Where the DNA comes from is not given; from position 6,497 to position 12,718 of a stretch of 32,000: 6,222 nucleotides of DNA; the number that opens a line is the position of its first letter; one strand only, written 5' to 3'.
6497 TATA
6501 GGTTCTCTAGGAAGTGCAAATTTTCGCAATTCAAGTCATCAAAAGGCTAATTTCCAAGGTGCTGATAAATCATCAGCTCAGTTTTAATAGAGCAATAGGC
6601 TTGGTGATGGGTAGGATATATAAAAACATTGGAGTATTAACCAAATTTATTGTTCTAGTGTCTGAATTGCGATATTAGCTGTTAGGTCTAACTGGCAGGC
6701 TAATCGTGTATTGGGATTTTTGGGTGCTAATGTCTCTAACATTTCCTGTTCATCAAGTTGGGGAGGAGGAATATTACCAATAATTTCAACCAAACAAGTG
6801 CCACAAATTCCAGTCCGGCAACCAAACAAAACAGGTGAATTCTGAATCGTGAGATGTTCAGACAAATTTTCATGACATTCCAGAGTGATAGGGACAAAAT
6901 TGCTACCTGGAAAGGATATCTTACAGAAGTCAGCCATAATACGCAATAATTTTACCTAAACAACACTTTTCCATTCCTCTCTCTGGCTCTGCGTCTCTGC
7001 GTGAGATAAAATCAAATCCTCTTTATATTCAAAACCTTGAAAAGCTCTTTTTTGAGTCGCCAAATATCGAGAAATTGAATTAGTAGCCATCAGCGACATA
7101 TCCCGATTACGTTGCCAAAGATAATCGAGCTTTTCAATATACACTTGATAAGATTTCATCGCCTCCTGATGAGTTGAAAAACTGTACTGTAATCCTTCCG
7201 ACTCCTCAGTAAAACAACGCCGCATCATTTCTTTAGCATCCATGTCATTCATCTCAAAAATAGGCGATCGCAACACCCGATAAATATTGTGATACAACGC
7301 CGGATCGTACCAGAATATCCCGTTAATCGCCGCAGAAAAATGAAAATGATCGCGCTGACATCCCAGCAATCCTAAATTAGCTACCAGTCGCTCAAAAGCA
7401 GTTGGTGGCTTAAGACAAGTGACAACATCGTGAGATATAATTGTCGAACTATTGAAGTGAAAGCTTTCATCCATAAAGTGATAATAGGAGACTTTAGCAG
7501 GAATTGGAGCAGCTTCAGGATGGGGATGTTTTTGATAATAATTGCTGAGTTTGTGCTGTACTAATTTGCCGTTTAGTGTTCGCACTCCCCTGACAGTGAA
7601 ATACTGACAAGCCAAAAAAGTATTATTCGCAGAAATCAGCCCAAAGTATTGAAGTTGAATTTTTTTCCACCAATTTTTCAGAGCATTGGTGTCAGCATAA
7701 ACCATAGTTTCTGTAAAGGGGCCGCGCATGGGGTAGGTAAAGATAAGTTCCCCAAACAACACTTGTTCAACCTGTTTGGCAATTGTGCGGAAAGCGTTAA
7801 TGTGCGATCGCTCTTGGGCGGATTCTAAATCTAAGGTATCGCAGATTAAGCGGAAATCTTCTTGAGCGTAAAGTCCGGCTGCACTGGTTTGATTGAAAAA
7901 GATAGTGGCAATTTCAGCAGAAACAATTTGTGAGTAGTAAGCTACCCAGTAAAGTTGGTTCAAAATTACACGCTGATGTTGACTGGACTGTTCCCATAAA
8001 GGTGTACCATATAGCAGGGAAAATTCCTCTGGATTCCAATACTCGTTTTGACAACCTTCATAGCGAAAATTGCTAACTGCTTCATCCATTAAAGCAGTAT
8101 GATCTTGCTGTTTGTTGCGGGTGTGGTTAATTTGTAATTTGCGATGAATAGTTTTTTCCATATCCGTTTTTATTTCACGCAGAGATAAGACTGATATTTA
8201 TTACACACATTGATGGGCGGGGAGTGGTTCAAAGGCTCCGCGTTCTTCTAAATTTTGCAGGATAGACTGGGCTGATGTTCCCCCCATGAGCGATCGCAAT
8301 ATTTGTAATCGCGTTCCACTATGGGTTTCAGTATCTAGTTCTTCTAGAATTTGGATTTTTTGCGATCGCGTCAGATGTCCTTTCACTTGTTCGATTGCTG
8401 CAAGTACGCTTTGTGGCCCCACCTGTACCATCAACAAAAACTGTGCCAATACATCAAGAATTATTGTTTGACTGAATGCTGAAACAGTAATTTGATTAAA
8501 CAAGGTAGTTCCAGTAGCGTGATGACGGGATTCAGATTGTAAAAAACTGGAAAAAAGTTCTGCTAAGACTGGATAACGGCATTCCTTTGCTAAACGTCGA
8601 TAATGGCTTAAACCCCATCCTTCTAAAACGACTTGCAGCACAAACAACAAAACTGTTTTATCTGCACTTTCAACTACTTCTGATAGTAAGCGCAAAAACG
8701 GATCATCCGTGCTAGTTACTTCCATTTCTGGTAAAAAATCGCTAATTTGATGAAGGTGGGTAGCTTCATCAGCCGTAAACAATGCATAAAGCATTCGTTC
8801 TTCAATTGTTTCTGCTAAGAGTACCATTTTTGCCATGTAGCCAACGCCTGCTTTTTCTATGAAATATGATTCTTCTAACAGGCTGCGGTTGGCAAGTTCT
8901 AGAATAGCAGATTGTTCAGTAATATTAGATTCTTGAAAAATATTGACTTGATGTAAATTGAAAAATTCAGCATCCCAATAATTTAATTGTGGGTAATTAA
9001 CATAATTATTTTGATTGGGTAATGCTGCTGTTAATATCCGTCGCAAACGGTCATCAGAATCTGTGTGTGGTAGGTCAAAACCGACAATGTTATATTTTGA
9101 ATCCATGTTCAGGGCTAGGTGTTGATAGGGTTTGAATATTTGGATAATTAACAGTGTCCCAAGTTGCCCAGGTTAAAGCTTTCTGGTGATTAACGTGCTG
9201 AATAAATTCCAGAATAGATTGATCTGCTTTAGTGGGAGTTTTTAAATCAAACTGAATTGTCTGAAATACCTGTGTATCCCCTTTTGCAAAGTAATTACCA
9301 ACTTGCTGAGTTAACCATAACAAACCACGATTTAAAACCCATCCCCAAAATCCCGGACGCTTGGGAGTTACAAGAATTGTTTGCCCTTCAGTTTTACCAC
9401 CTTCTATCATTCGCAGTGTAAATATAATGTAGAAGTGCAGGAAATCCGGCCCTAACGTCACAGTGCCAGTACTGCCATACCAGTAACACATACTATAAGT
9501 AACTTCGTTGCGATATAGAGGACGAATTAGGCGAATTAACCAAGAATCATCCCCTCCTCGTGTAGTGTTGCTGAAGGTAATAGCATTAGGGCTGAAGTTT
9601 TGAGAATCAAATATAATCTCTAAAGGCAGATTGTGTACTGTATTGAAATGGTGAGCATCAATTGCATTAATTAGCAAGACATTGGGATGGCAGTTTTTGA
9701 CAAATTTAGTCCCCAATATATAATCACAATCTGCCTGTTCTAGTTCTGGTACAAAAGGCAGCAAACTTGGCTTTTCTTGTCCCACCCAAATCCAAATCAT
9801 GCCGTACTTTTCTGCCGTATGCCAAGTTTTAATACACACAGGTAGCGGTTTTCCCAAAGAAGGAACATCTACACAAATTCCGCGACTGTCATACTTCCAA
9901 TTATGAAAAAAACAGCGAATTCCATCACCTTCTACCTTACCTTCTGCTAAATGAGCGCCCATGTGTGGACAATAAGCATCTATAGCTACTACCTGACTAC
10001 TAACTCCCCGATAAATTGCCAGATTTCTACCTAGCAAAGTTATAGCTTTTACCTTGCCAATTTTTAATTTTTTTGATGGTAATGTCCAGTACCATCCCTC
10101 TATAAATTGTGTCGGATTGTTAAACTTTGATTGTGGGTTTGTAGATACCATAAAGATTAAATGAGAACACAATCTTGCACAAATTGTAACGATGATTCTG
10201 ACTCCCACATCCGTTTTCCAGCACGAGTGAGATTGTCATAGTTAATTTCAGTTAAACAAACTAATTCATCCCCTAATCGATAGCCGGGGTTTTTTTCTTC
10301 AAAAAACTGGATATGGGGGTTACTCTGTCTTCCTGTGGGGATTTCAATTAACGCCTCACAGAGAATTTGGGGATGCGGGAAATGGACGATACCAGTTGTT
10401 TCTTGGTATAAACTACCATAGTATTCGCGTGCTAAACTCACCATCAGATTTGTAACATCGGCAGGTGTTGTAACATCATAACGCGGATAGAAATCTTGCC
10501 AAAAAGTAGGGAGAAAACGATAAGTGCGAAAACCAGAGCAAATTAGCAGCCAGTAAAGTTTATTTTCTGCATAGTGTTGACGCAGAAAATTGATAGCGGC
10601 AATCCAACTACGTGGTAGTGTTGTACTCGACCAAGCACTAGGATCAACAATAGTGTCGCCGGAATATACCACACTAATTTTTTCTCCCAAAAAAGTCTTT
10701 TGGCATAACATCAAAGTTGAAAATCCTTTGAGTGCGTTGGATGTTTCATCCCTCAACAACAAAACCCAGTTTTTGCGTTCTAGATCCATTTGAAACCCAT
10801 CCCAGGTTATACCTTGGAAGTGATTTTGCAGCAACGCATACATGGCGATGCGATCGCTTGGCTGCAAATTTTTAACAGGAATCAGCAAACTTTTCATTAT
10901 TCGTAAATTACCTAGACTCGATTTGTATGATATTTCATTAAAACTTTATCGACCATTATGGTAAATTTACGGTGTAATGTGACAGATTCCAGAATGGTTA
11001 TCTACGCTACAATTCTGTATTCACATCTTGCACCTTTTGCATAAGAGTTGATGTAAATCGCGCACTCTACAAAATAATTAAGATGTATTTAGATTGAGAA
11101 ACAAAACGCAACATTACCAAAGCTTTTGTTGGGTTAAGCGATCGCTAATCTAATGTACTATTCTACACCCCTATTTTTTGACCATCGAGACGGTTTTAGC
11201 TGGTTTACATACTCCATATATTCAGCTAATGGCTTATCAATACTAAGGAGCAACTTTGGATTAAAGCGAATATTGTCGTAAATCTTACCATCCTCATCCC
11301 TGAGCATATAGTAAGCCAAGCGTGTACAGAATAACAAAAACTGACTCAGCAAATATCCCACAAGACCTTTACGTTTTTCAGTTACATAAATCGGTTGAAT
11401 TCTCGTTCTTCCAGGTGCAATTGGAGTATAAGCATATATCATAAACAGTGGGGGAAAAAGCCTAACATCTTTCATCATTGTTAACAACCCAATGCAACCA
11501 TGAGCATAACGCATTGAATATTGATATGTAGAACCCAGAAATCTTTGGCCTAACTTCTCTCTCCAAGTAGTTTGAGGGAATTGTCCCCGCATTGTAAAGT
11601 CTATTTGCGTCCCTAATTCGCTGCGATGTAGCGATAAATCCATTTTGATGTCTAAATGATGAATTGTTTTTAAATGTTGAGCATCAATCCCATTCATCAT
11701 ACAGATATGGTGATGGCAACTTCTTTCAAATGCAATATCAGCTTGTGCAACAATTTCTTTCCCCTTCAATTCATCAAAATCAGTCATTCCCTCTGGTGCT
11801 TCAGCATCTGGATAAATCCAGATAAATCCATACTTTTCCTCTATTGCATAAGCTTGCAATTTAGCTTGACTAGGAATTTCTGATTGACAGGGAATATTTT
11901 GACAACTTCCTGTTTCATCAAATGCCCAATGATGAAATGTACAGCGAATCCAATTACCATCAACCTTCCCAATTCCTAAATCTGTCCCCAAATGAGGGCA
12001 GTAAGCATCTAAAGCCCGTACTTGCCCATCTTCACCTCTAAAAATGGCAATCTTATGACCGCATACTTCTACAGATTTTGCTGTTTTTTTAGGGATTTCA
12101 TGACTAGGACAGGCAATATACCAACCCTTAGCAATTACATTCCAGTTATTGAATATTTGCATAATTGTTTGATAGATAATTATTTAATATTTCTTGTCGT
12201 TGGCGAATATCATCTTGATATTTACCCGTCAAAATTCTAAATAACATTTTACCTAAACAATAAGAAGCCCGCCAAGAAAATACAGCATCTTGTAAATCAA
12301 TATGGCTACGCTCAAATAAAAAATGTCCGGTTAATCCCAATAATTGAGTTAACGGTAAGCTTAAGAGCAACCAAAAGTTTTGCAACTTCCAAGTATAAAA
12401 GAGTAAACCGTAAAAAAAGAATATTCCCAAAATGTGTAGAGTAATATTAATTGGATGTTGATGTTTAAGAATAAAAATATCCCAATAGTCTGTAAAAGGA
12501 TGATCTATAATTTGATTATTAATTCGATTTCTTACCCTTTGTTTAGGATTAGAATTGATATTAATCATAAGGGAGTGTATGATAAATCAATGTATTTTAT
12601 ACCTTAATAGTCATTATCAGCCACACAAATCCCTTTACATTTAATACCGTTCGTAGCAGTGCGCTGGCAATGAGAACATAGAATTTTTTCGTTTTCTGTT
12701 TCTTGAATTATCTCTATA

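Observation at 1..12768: Oxygenase-dense gene cluster with no recognisable scaffold-forming enzyme, a candidate orphan biosynthetic system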

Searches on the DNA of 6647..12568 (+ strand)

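Call 93: search_dna_similar(query=window:6647-12568:+, collection=plasmids, mode=distant, max_rows=10)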
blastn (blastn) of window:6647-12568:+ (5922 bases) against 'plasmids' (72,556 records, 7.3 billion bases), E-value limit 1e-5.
No match.
